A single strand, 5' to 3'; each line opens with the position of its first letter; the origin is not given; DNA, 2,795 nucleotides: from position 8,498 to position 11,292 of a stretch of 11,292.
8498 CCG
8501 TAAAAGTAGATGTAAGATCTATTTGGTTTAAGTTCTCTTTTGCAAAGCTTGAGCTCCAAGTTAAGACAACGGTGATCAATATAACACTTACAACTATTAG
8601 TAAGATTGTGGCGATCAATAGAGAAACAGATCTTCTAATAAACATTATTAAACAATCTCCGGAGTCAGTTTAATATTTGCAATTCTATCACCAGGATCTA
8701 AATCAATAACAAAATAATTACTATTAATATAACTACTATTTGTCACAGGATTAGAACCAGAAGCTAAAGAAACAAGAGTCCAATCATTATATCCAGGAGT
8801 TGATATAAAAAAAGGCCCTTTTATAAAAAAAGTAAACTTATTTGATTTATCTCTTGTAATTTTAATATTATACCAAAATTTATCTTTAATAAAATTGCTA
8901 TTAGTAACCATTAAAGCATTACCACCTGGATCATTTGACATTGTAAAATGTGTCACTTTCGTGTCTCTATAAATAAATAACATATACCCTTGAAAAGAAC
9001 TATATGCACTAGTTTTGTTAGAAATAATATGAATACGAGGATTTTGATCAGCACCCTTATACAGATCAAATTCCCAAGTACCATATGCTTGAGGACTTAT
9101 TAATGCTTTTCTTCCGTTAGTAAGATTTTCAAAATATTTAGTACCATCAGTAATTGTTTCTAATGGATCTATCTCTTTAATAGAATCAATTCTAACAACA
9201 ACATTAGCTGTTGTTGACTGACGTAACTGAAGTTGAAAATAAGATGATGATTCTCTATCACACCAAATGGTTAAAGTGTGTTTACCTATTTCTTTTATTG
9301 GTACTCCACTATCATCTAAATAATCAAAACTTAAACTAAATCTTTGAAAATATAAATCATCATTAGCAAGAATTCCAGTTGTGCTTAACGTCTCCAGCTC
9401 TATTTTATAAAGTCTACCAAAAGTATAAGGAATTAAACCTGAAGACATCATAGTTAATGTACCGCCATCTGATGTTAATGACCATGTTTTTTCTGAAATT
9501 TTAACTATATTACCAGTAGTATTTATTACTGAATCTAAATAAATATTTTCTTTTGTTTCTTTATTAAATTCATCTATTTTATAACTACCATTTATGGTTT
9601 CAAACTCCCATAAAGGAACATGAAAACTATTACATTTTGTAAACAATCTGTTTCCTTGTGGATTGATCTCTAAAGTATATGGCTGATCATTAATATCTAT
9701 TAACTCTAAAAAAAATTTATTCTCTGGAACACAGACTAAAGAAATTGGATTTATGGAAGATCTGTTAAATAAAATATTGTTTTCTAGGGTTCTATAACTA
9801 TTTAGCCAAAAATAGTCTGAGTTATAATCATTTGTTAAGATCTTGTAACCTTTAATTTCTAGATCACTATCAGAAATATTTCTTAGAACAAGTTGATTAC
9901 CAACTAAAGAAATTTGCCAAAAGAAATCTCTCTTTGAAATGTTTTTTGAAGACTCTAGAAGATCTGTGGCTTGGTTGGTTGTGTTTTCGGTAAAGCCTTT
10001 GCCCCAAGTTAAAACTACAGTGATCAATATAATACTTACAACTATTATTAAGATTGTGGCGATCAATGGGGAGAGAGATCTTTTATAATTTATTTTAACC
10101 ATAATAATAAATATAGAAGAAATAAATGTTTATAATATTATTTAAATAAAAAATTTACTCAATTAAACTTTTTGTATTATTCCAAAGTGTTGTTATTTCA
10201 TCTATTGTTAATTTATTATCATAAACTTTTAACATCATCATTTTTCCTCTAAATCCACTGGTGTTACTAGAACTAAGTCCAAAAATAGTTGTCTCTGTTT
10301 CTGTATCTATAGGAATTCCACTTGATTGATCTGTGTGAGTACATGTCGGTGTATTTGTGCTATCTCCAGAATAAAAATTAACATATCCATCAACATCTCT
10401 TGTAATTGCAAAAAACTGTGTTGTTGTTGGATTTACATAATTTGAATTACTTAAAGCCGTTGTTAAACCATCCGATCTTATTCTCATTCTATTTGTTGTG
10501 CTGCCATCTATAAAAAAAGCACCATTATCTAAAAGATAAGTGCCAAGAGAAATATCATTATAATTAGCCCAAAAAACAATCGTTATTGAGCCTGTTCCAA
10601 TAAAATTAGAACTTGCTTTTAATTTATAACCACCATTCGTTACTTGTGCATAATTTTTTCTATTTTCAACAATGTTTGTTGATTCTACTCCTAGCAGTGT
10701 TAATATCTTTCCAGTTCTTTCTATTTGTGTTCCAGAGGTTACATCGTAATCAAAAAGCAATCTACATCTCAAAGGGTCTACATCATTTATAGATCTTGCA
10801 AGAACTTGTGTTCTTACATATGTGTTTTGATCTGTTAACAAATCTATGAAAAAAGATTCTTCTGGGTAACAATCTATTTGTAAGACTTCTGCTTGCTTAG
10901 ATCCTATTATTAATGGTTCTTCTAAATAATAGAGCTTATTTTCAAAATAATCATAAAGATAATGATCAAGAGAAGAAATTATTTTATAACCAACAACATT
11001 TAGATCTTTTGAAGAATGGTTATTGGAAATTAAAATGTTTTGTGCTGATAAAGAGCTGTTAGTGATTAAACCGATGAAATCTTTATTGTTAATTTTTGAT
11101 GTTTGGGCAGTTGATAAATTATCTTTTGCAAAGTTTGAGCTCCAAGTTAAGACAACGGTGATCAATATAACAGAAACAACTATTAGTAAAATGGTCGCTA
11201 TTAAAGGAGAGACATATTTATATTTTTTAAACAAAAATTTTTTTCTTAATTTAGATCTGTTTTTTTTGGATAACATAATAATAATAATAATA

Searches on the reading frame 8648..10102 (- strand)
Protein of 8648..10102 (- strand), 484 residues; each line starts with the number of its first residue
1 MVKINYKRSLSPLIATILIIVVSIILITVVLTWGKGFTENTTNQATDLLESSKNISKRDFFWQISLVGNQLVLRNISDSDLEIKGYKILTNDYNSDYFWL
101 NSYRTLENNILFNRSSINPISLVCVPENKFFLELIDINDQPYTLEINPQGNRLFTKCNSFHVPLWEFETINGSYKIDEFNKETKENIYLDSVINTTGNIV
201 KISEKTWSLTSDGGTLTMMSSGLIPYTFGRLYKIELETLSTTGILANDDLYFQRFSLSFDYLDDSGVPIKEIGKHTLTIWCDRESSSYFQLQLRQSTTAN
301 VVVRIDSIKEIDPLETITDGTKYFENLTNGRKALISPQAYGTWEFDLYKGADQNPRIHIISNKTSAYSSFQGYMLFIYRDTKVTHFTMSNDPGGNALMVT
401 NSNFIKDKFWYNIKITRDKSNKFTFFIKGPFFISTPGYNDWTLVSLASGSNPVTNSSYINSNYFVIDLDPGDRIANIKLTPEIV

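Call 5: search_protein_families(library=pfam, proteins=[window:8648-10102:-], max_evalue=0.01)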
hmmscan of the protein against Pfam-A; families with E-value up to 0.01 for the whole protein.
window:8648-10102:- (484 aa): 0 families

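Call 6: search_protein_families(library=ncbifam, proteins=[window:8648-10102:-], max_evalue=0.01)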
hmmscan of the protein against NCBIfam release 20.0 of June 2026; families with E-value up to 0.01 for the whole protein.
window:8648-10102:- (484 aa): 1 family
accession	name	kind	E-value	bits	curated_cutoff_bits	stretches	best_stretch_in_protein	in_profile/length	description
NF046073.1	UpsA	equivalog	0.0009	19.4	130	1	8-46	2-40/136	pilin subunit UpsA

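Call 76: search_protein_families(library=pfam, proteins=[window:8648-10102:-], max_evalue=1)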
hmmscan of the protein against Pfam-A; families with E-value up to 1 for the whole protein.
window:8648-10102:- (484 aa): 3 families
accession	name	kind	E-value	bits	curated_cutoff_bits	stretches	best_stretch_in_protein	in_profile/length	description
PF07790.16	Pilin_N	-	0.014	16.7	25.2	1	10-45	3-40/78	Archaeal Type IV pilin, N-terminal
PF12704.14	MacB_PCD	-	0.097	13.4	27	1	15-48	3-36/207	MacB-like periplasmic core domain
PF14731.12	Staphopain_pro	-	0.16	12.4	27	1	171-202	45-75/169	Staphopain proregion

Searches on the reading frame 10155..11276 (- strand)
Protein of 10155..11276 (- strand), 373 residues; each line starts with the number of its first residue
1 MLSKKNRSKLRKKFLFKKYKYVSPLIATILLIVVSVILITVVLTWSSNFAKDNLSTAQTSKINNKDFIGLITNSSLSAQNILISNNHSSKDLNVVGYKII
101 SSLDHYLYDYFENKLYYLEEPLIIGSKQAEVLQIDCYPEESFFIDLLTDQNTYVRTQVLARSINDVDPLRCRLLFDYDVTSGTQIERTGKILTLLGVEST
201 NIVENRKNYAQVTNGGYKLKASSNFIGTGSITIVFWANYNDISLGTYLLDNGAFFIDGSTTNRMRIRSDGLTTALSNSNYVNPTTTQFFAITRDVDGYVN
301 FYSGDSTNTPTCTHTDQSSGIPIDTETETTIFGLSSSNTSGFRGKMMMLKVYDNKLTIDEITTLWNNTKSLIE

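Call 6: search_protein_families(library=ncbifam, proteins=[window:10155-11276:-], max_evalue=0.01)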
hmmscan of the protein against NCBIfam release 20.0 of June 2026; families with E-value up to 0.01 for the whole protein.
window:10155-11276:- (373 aa): 0 families

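Call 76: search_protein_families(library=pfam, proteins=[window:10155-11276:-], max_evalue=1)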
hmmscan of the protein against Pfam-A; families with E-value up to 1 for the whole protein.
window:10155-11276:- (373 aa): 6 families
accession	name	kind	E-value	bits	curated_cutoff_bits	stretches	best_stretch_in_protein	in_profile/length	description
PF13385.13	Laminin_G_3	-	1.1e-06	29.3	27.6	1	217-361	7-150/151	Concanavalin A-like lectin/glucanases superfamily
PF07790.16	Pilin_N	-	0.0034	18.6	25.2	1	22-60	3-41/78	Archaeal Type IV pilin, N-terminal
PF02203.21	TarH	-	0.04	14.2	25.2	1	16-83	2-69/177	Tar ligand binding domain homologue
PF10966.13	DUF2768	-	0.06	14.3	23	1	11-45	23-57/58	Protein of unknown function (DUF2768)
PF00957.27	Synaptobrevin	-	0.19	12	26.4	1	4-40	51-87/89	Synaptobrevin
PF20193.3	DUF6556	-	0.34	11.6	28.1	1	25-75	34-79/113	Family of unknown function (DUF6556)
